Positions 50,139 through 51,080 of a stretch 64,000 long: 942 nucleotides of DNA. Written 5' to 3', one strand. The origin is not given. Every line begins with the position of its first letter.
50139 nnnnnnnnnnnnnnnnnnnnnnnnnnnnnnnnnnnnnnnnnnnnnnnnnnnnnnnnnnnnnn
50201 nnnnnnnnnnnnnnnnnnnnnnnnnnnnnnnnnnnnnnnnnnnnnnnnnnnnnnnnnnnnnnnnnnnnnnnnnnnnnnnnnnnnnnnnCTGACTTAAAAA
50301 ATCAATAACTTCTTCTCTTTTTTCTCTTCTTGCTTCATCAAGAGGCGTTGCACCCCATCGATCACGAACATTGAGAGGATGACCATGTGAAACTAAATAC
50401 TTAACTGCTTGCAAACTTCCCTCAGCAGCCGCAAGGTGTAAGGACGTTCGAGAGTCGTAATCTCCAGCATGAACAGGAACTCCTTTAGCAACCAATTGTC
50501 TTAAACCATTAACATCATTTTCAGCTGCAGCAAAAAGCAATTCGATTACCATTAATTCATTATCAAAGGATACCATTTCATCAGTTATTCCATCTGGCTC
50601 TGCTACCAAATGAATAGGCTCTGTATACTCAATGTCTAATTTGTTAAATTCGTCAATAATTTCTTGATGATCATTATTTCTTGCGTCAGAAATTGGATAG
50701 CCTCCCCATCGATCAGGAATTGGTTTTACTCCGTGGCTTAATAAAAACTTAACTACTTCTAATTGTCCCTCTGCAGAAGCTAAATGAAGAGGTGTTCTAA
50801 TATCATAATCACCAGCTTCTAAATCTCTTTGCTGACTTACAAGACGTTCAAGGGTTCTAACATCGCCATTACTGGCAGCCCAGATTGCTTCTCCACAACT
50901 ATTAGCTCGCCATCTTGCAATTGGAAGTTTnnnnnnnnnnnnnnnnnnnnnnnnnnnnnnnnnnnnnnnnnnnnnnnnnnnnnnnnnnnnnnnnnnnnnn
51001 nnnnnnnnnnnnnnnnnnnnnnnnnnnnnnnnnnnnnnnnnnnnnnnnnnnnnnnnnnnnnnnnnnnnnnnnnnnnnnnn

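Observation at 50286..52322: Metazoan kidney-type (GLS-like) glutaminase architecture in a streamlined bacterium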

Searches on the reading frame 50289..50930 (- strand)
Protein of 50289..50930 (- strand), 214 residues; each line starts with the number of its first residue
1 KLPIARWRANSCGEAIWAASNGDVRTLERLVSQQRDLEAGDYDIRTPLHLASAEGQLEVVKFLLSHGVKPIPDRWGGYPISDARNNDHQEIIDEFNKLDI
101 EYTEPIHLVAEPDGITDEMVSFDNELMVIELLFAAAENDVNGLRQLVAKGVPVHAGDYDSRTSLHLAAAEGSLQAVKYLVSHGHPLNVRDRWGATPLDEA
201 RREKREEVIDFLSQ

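Call 81: predict_structure(alignment_id=A3)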
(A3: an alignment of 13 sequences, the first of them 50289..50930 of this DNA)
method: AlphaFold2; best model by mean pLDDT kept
length: 214 residues; sequences in the alignment: 13
mean_pLDDT: 84.1   pTM: 0.58
mean pLDDT of the five models: 84.1, 81.5, 80.6, 78.3, 77.9
residues with pLDDT >= 90: 103; 70-90: 75; 50-70: 28; < 50: 8
segments of 3 or more residues with pLDDT < 50: 1-8
pLDDT, mean of each block of 10 residues (from residue 1): 42 81 92 85 85 94 94 82 89 94 67 57 70 91 91 80 93 97 89 90 97 95
secondary structure, 60 per line:
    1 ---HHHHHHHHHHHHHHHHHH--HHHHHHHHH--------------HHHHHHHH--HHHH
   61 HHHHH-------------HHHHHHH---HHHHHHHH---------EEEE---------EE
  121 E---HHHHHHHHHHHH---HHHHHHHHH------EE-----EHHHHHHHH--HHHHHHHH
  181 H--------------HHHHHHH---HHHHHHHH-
elements in order: H4-21 H24-32 H47-54 H57-65 H79-85 H89-96 E106-109 E119-121 H125-136 H140-148 H163-170 H173-181 H196-202 H206-213

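Call 83: fold_search(model_id=the predicted structure, library=pdb)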
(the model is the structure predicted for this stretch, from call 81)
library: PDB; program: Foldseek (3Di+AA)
matches with E <= 10: 1192; with E <= 0.001: 744
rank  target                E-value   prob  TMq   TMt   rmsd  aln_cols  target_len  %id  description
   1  7tbn_A                1.5e-11  1.00  0.44  0.26   9.3       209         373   29  LOV2-DARPIN fusion : D11 (released 2023-07-05)
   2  9l9u_D                2.0e-11  1.00  0.42  0.15  10.9       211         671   31  Arabidopsis GORK WT1 (released 2025-07-16)
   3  6ndz_F                3.3e-11  1.00  0.42  0.48   9.4       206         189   30  Designed repeat protein in complex with Fz8 (released 2019-05-15)
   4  7tbn_B                3.9e-11  1.00  0.42  0.25   9.7       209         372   30  LOV2-DARPIN fusion : D11 (released 2023-07-05)
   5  4o60_A                5.2e-11  1.00  0.43  0.41   8.5       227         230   28  Structure of ankyrin repeat protein (released 2015-03-25)
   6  6ndz_B                5.5e-11  1.00  0.42  0.47   9.3       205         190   30  Designed repeat protein in complex with Fz8 (released 2019-05-15)
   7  7qnl                  5.8e-11  1.00  0.44  0.39  10.1       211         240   30  LOV2-DARPIN FUSION - D4_DeltaLOV (released 2023-07-05)
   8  9l9u_A                6.7e-11  1.00  0.44  0.15  10.7       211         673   30  Arabidopsis GORK WT1 (released 2025-07-16)
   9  6ne4_B                9.1e-11  1.00  0.43  0.47   9.4       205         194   29  Designed repeat protein specifically in complex with Fz7CRD (released 2019-05-15)
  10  6ne2_B                1.3e-10  1.00  0.43  0.47   9.4       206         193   29  Designed repeat protein in complex with Fz7 (released 2019-05-15)
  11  4gpm_A                1.6e-10  1.00  0.38  0.52  10.6       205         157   31  Crystal Structure of Engineered Protein. Northeast Structural Genomics Consortium Target OR264. (released 2012-09-05)
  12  6fpb                  2.1e-10  1.00  0.38  0.50   9.8       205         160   25  Crystal structure of anti-mTFP1 DARPin 1238_G01 in space group I4 (released 2018-10-03)
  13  6d65_D                2.2e-10  1.00  0.38  0.52  10.8       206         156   26  Crystal structure of the human dual specificity phosphatase 1 catalytic domain (C258S) as a maltose binding protein fu (released 2018-09-19)
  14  7tbq_A                2.4e-10  1.00  0.43  0.25   9.5       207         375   30  LOV2-DARPIN fusion : D7 (released 2023-07-05)
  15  6fpa_A                2.7e-10  1.00  0.38  0.50  10.8       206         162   26  Crystal structure of anti-mTFP1 DARPin 1238_G01 in space group P212121 (released 2018-10-03)
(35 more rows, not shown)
